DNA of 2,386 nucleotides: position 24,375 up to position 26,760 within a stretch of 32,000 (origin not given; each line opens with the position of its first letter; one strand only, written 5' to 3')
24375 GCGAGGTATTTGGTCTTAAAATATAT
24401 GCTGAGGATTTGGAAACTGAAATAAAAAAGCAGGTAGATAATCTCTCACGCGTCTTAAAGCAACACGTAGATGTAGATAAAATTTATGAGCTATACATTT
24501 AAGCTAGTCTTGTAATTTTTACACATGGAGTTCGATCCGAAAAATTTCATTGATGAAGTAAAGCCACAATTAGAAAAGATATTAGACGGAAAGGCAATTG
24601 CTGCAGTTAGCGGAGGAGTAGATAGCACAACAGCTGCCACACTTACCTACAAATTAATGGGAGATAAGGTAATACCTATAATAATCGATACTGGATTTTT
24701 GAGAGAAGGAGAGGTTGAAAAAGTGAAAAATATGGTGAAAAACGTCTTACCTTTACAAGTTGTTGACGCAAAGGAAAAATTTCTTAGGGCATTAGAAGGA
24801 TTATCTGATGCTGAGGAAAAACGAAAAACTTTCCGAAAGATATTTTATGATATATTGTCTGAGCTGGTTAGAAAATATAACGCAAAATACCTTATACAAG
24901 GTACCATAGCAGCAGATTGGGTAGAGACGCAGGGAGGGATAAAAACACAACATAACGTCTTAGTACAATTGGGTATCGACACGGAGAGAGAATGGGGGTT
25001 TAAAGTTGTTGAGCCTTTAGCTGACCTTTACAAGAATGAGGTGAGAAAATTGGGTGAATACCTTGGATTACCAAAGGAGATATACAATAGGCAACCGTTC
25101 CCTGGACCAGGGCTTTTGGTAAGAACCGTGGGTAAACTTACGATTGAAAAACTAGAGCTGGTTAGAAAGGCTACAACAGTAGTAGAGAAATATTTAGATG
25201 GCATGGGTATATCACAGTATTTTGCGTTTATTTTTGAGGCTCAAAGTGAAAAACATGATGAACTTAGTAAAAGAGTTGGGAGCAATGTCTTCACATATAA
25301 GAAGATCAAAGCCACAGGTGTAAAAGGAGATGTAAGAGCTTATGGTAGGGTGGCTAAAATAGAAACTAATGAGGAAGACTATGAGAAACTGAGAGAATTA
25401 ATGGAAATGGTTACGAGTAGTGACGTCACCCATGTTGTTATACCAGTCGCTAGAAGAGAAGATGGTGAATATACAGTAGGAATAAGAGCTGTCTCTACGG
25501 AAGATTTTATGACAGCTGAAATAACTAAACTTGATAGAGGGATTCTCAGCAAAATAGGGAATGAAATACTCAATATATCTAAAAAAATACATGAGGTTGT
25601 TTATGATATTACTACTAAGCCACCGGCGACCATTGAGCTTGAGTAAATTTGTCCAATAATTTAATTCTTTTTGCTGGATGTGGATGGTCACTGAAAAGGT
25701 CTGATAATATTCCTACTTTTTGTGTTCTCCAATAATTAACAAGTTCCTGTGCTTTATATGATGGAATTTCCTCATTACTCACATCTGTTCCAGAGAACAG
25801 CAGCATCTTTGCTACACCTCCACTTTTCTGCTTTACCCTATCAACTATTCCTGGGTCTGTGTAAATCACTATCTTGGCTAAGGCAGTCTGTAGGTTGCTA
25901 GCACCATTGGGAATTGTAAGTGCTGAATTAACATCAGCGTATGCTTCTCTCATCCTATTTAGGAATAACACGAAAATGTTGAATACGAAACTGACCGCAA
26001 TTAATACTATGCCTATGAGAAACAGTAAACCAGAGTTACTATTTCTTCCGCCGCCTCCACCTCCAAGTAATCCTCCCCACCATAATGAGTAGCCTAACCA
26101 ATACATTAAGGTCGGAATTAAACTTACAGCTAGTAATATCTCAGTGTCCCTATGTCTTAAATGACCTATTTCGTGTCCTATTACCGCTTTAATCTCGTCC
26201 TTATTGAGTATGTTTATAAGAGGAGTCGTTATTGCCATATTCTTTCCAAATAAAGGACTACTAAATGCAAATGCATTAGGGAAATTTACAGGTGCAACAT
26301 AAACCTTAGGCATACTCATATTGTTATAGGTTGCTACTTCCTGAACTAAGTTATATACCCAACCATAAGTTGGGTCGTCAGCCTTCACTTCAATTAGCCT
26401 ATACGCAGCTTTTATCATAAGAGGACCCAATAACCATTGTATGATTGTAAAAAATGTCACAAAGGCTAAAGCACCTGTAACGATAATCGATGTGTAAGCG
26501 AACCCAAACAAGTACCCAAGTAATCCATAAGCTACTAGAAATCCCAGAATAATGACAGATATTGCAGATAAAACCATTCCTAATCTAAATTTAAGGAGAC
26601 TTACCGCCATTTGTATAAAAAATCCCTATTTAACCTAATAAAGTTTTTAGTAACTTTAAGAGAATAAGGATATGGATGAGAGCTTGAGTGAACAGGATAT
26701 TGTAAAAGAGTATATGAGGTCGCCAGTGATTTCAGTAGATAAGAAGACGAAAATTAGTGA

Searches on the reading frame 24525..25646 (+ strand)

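Call 69: search_protein_families(library=pfam, proteins=[window:24525-25646:+], max_evalue=0.001)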
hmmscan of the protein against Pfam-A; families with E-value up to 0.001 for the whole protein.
window:24525-25646:+ (373 aa): 4 families
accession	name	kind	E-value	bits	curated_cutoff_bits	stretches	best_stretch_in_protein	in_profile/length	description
PF00958.27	GMP_synt_C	-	4e-21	75.3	27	1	314-371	34-91/92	GMP synthase C terminal domain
PF02540.23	NAD_synthase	-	6.3e-13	48.9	21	1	10-191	7-177/242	NAD synthase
PF01171.26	ATP_bind_3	-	2e-07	31.4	27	1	24-176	2-155/182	PP-loop family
PF06508.19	QueC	-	4.3e-07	30.1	22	1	23-185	1-178/210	Queuosine biosynthesis protein QueC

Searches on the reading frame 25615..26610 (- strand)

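Call 69: search_protein_families(library=pfam, proteins=[window:25615-26610:-], max_evalue=0.001)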
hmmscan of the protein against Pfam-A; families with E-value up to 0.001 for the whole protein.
window:25615-26610:- (331 aa): 1 family
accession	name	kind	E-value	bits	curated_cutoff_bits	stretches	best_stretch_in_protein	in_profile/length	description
PF01435.24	Peptidase_M48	-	1.2e-26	94.1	20.3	1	83-321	5-184/186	Peptidase family M48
